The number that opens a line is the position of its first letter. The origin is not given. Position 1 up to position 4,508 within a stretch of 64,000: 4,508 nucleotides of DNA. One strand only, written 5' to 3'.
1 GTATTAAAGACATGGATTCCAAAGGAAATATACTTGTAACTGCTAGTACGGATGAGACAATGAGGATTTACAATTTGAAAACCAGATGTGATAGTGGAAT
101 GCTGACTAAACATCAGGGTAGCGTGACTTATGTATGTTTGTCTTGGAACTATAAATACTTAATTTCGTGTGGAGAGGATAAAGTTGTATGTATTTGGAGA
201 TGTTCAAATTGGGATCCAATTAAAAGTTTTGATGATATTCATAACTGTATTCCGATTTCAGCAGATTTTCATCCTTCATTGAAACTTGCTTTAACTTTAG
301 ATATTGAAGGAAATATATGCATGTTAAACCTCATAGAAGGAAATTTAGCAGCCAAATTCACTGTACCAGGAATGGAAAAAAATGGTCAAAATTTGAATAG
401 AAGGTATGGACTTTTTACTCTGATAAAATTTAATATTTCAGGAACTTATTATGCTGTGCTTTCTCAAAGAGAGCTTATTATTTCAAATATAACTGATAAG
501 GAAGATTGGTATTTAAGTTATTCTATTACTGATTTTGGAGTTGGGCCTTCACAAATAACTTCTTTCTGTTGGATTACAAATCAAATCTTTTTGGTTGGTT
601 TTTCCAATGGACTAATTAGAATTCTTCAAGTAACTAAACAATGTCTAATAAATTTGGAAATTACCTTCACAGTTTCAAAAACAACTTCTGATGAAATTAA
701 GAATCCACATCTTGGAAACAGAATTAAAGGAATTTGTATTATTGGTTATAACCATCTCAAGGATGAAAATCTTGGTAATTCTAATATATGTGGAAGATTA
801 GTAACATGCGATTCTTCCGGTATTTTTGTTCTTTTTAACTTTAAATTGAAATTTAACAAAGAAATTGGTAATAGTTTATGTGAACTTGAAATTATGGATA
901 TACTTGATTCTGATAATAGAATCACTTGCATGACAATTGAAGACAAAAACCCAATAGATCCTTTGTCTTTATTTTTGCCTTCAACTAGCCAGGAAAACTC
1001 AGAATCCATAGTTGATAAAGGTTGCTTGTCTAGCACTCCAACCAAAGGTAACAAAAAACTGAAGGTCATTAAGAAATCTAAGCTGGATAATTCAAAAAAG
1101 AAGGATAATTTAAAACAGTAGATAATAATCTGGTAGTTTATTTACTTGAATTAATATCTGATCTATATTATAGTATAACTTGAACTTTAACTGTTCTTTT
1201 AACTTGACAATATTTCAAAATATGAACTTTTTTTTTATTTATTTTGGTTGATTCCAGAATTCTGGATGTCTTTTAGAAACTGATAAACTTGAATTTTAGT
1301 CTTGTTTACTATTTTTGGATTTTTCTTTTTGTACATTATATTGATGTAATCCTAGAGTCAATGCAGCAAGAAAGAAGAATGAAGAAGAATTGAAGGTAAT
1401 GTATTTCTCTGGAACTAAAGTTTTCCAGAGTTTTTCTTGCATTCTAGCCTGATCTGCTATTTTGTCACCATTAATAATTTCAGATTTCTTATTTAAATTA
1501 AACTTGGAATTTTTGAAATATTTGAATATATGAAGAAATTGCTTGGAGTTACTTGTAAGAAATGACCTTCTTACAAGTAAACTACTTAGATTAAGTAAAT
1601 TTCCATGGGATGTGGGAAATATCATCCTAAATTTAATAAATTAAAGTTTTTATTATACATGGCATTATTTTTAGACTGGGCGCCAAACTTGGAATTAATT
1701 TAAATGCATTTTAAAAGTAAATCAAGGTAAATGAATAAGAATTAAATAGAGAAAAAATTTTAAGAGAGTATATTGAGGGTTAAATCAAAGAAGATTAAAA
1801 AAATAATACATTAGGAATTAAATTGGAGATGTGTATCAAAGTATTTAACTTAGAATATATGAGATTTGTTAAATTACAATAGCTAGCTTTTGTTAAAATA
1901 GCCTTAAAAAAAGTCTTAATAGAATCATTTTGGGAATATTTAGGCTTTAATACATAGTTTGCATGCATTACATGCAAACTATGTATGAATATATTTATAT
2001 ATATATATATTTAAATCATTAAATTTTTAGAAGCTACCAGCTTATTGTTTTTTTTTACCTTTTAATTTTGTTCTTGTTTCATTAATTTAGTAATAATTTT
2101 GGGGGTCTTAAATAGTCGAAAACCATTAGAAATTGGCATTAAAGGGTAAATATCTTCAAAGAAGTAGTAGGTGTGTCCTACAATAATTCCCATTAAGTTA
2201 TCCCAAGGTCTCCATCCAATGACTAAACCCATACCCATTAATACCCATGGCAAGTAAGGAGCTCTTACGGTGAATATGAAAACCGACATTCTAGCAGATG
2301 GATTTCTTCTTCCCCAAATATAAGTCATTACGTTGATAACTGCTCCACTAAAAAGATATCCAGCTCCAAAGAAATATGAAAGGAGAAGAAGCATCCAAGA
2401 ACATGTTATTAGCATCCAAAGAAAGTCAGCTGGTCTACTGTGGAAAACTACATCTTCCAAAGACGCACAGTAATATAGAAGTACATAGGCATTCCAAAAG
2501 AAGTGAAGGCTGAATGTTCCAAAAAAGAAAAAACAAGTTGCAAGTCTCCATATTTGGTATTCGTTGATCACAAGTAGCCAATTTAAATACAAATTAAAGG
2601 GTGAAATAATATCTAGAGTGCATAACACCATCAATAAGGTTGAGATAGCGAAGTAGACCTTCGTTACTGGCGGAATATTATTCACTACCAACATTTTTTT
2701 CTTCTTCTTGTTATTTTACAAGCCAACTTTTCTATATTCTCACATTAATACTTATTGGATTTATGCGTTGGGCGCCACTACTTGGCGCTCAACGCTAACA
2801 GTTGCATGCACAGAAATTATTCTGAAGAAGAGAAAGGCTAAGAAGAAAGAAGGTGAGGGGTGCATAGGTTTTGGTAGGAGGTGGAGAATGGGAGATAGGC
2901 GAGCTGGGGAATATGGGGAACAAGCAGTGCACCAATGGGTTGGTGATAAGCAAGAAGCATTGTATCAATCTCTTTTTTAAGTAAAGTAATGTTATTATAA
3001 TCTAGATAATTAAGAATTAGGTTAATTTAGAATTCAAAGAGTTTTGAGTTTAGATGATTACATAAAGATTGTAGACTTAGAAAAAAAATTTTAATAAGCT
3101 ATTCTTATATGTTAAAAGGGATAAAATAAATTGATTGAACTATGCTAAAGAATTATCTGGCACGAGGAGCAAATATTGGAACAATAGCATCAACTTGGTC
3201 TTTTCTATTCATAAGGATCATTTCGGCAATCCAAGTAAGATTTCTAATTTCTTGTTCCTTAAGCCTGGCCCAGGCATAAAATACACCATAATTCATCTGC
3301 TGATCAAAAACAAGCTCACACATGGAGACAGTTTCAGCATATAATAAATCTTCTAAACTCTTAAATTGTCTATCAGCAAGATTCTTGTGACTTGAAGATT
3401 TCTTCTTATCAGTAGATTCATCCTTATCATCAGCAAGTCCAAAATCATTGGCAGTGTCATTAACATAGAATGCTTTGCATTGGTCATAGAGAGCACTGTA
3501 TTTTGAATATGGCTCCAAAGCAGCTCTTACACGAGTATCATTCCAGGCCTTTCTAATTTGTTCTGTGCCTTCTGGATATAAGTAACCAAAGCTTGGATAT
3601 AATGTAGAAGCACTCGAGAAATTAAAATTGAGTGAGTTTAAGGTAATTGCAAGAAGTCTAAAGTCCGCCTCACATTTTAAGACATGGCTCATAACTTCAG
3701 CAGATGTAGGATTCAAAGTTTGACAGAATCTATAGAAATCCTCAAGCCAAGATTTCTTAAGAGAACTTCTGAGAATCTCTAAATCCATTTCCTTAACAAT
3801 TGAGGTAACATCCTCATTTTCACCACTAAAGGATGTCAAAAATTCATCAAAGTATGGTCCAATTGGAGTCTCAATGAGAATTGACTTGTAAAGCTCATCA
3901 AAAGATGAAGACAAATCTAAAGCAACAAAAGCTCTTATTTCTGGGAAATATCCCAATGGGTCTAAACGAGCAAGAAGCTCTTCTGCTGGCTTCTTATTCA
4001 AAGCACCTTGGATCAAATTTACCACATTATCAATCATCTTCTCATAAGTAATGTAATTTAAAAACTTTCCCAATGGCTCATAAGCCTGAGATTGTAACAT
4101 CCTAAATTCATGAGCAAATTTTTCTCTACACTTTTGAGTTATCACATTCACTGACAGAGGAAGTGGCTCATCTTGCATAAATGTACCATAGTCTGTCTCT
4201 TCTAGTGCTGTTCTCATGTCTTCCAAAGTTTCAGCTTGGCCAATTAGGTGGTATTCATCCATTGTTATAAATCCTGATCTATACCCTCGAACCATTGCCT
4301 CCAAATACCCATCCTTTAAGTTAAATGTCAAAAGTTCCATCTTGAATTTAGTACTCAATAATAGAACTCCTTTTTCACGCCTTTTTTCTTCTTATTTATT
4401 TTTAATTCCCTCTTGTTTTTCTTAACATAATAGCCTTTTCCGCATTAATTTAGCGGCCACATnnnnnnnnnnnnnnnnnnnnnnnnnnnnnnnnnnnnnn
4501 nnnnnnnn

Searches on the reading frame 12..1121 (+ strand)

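Call 46: search_protein_families(library=pfam, proteins=[window:12-1121:+], max_evalue=0.001)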
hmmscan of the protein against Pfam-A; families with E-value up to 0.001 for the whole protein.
window:12-1121:+ (369 aa): 19 families
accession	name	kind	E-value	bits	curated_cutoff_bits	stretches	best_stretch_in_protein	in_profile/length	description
PF24817.1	WD40_WDHD1_1st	-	6.4e-11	42.4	109.9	1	3-209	54-253/291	WDHD1 first WD40 domain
PF25174.1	Beta-prop_THOC3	-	1.1e-10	41.4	305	1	4-88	13-98/272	THOC3 beta-propeller domain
PF24807.1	WD40_CDC20-Fz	-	3.7e-10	40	200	1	2-75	100-175/292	CDC20/Fizzy WD40 domain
PF24814.1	WD40_Prp19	-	7.6e-10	38.7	320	1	4-117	60-174/281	Prp19 WD40 domain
PF25173.1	Beta-prop_WDR3_1st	-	1.2e-09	38.6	154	1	2-67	80-145/184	WDR3 first beta-propeller domain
PF24796.1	WDR55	-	3.5e-09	36.6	200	1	5-64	233-293/296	WDR55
PF00400.38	WD40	-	9.9e-09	35.8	27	1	31-62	7-38/39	WD domain, G-beta repeat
PF25172.1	Beta-prop_WDR3_2nd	-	1e-07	32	140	1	3-75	185-257/293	WDR3 second beta-propeller domain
PF23389.1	Beta-prop_WDR19_1st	-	5.4e-07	29.4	27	0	4-63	92-150/325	WDR19 first beta-propeller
PF24805.1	EIF3I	-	1e-05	25.3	200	1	3-108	20-125/324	EIF3I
PF23414.1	Beta-prop_EML_2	-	2.2e-05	24.4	90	0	4-76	92-165/266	Echinoderm microtubule-associated protein second beta-propeller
PF24017.2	Beta-prop_SCAP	-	3.8e-05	23.1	100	1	8-63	319-373/497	SCAP Beta-propeller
PF23393.2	Beta-prop_WDR90_POC16_2nd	-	4.9e-05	23.1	60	0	189-213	47-71/291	WDR90/POC16, second beta-propeller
PF25175.1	Beta-prop_WDR5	-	6.2e-05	22.8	250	1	3-118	104-219/296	WDR5 beta-propeller domain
PF25460.1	Beta-prop_Aladin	-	0.00027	20.6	171.1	1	3-69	120-187/340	Aladin seven-bladed propeller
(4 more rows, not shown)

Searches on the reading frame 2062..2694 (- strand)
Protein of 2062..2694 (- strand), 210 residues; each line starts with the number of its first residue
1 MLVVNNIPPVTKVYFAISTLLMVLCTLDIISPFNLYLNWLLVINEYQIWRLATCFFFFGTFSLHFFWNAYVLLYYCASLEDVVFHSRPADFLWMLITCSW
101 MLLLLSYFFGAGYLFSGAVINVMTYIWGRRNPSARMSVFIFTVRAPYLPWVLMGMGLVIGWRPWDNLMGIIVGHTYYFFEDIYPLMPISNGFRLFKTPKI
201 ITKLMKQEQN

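Call 46: search_protein_families(library=pfam, proteins=[window:2062-2694:-], max_evalue=0.001)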
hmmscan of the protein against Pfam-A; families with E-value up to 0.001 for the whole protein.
window:2062-2694:- (210 aa): 1 family
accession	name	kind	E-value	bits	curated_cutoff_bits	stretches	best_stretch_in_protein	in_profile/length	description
PF04511.20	DER1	-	5.5e-48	163.9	26.6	1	7-199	1-191/191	Der1-like family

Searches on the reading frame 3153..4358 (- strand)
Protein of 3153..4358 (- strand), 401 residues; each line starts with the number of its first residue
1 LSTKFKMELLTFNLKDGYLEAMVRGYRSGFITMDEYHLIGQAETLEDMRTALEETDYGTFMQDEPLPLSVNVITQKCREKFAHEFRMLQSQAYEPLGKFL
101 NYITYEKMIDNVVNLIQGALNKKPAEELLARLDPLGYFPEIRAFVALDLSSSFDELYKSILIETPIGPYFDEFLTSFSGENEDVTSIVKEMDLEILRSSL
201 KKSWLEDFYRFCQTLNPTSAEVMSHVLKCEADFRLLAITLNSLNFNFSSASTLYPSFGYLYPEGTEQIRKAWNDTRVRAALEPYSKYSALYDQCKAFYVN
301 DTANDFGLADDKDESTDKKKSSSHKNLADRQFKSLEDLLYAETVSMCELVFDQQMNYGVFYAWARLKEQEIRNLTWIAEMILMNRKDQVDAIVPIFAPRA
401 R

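Call 46: search_protein_families(library=pfam, proteins=[window:3153-4358:-], max_evalue=0.001)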
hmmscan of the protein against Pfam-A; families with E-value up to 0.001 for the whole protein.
window:3153-4358:- (401 aa): 1 family
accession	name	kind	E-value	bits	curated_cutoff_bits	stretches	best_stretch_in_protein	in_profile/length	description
PF01992.21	vATP-synt_AC39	-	1e-71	242.5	29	1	19-389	1-336/339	ATP synthase (C/AC39) subunit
